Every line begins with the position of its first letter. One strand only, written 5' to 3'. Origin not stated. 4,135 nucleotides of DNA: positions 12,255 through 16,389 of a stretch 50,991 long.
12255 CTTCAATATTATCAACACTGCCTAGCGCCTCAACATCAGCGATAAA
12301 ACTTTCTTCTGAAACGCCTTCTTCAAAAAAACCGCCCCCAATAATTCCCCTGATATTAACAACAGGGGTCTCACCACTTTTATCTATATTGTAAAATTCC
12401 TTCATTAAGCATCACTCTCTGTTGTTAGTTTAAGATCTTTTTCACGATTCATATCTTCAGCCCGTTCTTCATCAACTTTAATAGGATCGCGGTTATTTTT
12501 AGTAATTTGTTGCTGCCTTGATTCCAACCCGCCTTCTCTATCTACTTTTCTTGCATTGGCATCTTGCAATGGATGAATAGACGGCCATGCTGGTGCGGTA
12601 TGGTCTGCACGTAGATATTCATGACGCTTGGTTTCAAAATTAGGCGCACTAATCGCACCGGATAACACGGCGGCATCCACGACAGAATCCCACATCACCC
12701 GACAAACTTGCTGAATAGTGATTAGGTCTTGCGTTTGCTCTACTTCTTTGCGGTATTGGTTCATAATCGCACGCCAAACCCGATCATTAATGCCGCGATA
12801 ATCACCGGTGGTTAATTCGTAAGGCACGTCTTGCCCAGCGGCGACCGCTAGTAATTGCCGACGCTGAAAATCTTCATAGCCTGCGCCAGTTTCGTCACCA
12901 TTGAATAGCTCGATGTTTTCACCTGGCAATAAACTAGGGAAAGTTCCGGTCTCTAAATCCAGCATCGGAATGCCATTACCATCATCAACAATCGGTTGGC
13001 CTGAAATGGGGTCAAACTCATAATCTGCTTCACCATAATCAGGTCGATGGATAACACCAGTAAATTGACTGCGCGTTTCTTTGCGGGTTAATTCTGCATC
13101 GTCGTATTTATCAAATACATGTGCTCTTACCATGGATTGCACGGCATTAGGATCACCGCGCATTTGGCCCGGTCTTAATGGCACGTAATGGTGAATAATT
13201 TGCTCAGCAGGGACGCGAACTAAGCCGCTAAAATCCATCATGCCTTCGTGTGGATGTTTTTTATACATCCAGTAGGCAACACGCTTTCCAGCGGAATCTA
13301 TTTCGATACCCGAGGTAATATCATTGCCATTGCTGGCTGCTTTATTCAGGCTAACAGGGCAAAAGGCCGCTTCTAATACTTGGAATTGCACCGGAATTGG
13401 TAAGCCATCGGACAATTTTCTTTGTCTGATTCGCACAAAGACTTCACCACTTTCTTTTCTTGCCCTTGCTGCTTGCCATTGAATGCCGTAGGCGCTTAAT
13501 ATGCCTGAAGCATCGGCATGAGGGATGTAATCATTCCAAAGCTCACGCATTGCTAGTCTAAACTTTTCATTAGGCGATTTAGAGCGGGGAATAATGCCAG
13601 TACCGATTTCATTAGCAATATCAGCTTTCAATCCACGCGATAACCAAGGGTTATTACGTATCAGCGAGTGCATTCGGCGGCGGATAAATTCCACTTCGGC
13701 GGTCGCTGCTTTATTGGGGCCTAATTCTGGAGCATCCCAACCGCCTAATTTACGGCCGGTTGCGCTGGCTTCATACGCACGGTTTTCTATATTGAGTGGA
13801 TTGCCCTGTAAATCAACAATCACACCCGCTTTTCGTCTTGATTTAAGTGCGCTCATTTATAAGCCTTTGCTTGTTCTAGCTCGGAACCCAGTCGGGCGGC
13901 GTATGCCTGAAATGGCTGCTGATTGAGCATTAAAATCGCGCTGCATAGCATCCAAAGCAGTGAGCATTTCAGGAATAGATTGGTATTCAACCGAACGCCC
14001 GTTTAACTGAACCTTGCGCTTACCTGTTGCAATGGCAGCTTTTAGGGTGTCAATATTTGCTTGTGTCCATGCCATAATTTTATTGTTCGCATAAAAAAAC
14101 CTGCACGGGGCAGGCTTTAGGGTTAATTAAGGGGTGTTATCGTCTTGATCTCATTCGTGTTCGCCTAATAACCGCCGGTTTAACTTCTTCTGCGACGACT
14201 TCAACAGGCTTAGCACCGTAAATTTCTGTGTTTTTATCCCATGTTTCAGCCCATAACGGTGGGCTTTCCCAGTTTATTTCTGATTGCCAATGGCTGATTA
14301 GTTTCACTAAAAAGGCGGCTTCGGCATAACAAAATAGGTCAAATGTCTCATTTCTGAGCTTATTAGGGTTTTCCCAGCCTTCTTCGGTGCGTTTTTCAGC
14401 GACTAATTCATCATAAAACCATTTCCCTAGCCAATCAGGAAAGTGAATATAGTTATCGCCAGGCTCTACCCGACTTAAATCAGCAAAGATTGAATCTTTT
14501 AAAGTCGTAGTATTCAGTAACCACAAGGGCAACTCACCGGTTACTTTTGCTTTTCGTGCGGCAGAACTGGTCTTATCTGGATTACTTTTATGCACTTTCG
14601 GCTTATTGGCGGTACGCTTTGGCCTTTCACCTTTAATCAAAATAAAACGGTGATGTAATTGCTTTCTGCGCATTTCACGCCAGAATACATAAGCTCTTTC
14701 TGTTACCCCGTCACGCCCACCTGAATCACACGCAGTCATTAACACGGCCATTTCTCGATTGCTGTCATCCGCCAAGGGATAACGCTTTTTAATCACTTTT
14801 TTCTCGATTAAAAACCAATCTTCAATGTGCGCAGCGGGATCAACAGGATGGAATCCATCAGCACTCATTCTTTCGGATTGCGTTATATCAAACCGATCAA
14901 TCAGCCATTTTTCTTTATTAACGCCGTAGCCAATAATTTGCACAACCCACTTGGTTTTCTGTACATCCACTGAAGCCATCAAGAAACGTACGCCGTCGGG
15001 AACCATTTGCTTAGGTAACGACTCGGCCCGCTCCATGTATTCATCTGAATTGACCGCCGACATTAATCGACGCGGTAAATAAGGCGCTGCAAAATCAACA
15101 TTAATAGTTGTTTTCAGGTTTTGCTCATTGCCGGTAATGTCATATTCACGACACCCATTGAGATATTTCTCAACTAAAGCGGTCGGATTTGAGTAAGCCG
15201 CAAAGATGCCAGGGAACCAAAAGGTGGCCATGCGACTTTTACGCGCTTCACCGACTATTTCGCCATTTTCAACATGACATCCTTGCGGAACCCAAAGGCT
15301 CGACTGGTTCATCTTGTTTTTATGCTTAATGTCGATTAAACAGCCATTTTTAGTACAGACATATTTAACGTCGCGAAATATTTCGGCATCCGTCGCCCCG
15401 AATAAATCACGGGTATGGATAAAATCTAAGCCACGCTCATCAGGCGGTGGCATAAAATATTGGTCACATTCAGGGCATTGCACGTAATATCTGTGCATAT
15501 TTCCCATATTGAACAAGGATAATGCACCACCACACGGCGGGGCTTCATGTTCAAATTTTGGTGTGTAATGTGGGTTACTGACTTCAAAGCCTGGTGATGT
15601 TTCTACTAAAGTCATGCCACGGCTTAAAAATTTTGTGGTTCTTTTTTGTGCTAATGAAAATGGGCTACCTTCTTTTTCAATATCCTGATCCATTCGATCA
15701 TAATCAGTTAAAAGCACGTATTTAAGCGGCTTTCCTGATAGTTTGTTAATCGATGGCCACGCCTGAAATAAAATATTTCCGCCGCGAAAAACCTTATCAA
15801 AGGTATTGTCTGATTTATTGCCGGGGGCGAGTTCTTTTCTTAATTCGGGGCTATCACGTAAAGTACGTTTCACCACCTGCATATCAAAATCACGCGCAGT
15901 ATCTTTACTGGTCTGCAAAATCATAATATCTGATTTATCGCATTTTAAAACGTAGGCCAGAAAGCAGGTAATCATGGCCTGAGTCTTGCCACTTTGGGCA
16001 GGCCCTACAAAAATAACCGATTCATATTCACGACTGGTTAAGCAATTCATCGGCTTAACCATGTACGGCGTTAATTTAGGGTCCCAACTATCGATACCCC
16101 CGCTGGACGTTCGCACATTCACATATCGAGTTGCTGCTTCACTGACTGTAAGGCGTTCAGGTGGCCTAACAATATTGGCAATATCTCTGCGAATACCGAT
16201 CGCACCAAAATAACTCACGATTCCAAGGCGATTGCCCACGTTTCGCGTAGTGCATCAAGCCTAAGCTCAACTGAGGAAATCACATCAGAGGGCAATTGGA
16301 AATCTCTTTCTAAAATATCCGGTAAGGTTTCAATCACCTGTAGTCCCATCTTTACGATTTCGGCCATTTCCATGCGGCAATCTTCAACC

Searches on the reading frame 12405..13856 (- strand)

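Call 8: search_protein_families(library=pfam, proteins=[window:12405-13856:-], max_evalue=0.01)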
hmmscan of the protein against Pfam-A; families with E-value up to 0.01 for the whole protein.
window:12405-13856:- (483 aa): 1 family
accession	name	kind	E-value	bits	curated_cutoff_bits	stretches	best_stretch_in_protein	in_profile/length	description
PF05136.18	Phage_portal_2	-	3e-89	300.1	32.9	1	33-376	1-354/354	Phage portal protein, lambda family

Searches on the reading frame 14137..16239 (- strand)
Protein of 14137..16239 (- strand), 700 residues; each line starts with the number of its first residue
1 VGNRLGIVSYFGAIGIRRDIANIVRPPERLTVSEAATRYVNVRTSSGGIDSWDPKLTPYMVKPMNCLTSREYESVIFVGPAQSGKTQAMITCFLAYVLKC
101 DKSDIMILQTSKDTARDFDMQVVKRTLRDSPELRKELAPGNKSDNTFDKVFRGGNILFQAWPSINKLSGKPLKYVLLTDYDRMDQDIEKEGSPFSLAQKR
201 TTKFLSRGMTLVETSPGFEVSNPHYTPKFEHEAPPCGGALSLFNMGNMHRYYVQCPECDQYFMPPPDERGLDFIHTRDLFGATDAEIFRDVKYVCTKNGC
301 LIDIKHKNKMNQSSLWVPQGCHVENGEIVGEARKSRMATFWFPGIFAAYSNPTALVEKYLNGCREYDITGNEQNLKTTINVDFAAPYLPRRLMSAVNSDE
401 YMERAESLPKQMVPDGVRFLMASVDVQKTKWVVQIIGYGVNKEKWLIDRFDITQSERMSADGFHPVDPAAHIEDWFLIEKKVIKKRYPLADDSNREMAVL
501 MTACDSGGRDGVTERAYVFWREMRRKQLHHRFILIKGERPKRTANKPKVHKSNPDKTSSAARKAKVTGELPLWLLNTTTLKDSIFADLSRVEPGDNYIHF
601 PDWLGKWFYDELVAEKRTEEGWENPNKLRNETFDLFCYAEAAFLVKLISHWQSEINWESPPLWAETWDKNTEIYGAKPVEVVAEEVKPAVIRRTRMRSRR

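Call 8: search_protein_families(library=pfam, proteins=[window:14137-16239:-], max_evalue=0.01)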
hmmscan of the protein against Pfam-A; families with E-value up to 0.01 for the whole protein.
window:14137-16239:- (700 aa): 2 families
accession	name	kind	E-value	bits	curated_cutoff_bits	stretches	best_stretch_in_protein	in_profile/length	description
PF20454.4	GpA_nuclease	-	3.3e-67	227.2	22.5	1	338-647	2-288/294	Terminase large subunit gpA, endonuclease domain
PF05876.18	GpA_ATPase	-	3.5e-58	197.6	25.6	1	51-316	6-247/247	Phage terminase large subunit gpA, ATPase domain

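Call 11: search_dna_similar(query=window:14137-16239:-, collection=phages, mode=protein, max_rows=15)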
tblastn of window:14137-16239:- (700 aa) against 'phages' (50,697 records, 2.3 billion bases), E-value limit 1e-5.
Records with a match: 742; places in all: 744; records where one place covers at least 80% of the query: 576.
Best place of each record, by identity: <60% 742.
By first word of the organism name: Escherichia 127; Salmonella 93; Flavobacterium 78; Rhodobacter 39; Pseudomonas 32; Klebsiella 27; Aeromonas 24; Vibrio 24; Bacteriophage 24; Ralstonia 22; and 66 more.
By host as written in the record: - 109; Flavobacterium columnare 62; Escherichia coli 48; Rhodobacter capsulatus YW1 39; Salmonella enterica subsp. enterica serovar Typhimurium 25; Ralstonia solanacearum 20; Salmonella enterica 17; Proteus mirabilis 15; and 223 more.
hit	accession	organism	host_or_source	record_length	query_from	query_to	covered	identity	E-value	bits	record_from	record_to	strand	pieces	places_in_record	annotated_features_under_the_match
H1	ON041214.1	Citrobacter phage Chris1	Citrobacter portucalensis Sb-2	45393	13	673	94%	44.8%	3e-177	567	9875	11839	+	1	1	terminase DNA packaging protein A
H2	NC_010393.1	Phage Gifsy-2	Salmonella typhimurium LT2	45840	2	671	96%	43.2%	3e-178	570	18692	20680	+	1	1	bacteriophage DNA packaging protein; terminase, large subunit | bacteriophage DNA packaging protein; terminase, small subunit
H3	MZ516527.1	Hafnia phage yong2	Hafnia paralvei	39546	7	674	95%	43.0%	4e-170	546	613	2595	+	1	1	terminase large subunit | terminase small subunit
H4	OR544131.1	Pasteurella phage Pmp14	Pasteurella multocida Pmc-A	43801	4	673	96%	42.7%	3e-169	544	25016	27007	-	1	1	terminase large subunit | terminase small subunit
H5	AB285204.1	Enterobacteria phage cdtI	Escherichia coli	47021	6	667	95%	43.0%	3e-176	564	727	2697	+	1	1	putative large terminase subunit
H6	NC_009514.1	Enterobacteria phage cdtI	Escherichia coli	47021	6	667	95%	43.0%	3e-176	564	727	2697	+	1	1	terminase large subunit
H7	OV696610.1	Escherichia phage Tritos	-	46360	6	667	95%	43.0%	3e-176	563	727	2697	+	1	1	Terminase large subunit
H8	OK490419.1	Klebsiella phage Kp4865-4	Klebsiella pneumoniae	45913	13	671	94%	43.2%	5e-172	552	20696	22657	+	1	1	record has no annotation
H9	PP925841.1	Escherichia phage HannyBb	Escherichia coli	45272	8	667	94%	42.8%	8e-175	560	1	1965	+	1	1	terminase large subunit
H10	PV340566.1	Escherichia phage PhiR47_1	Escherichia coli ECOR13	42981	13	667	94%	43.1%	1e-168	542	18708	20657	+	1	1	terminase DNA packaging protein A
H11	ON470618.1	Escherichia phage vB_EcoS-813R6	Escherichia coli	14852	13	667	94%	43.1%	1e-168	542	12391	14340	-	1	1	terminase large subunit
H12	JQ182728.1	Enterobacteria phage mEp460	Escherichia coli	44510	13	667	94%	43.1%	1e-168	542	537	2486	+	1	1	terminase large subunit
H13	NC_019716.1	Enterobacteria phage mEp460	Escherichia coli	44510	13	667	94%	43.1%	1e-168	542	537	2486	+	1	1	terminase large subunit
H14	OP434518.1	Escherichia phage phi458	Escherichia coli MC1061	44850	13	667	94%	43.1%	1e-168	542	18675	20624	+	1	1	putative large terminase subunit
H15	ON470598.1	Escherichia phage vB_EcoS-569R4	Escherichia coli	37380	13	667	94%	43.1%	1e-168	542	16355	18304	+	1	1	terminase large subunit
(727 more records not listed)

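Call 12: search_dna_similar(query=window:14137-16239:-, collection=plasmids, mode=protein, max_rows=15)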
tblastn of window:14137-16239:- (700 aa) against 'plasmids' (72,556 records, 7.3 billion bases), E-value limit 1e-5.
Records with a match: 230; places in all: 248; records where one place covers at least 80% of the query: 176.
Best place of each record, by identity: <60% 230.
By first word of the organism name: Escherichia 111; Salmonella 12; Ralstonia 12; Vibrio 9; Pseudomonas 8; Enterobacter 7; Rahnella 6; Klebsiella 5; Aeromonas 5; Paracoccus 5; and 36 more.
By predicted mobility (MOB-suite, as given by PLSDB): non-mobilizable 212; mobilizable 13; conjugative 5.
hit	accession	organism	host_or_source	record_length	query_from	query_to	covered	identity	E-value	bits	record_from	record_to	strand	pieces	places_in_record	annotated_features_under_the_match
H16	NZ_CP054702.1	Vibrio alginolyticus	Penaeus monodon,cell culture,post ...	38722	13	674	95%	44.0%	1e-176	566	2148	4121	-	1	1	phage terminase large subunit family protein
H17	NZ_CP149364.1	Salmonella enterica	Homo sapiens,single cell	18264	2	671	96%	43.2%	9e-178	570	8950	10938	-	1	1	phage terminase large subunit family protein | DUF1441 family protein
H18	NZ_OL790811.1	Proteus mirabilis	-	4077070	7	664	94%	43.8%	6e-172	553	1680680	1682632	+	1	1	none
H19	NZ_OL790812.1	Proteus mirabilis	-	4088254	7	664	94%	43.8%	6e-172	553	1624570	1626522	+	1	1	none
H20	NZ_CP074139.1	Serratia sp. JSRIV006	river water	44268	7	672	95%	43.2%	3e-173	557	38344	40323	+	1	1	phage terminase large subunit family protein | DUF1441 family protein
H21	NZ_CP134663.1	Escherichia coli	Larus michahellis,bacteria,cloaca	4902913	6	667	95%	43.0%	8e-176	564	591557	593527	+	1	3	none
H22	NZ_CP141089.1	Escherichia coli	Homo sapiens,Infected Human Urine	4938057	6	667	95%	43.0%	9e-176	564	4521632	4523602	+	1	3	none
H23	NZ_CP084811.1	Klebsiella quasipneumoniae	Water (environment),Whole organism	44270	13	671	94%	43.2%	2e-171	551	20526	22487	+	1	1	phage terminase large subunit family protein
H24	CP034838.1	Rahnella aquatilis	Food spoilage microflora,food/cold ...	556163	13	664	93%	43.6%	7e-174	558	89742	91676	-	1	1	phage terminase large subunit family protein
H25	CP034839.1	Rahnella aquatilis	Food spoilage microflora,food/cold ...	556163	13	664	93%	43.6%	7e-174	558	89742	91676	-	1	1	phage terminase large subunit family protein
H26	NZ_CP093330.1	Rahnella aceris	whole organism,grassland soil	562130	13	664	93%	43.6%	7e-174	558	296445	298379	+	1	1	phage terminase large subunit family protein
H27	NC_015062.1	Rahnella aceris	-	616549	13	664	93%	43.6%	5e-174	559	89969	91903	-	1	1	phage terminase large subunit family protein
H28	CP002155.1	Edwardsiella tarda FL6-60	-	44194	10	664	94%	43.3%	4e-173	556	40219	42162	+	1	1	phage terminase large subunit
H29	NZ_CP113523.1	Pasteurella multocida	rabbit,mixed culture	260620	3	673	96%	42.1%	2e-165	534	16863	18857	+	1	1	phage terminase large subunit family protein | DUF1441 family protein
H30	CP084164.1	Pasteurella multocida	rabbit,mixed culture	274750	3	673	96%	42.1%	2e-165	534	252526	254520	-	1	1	phage terminase large subunit family protein | DUF1441 family protein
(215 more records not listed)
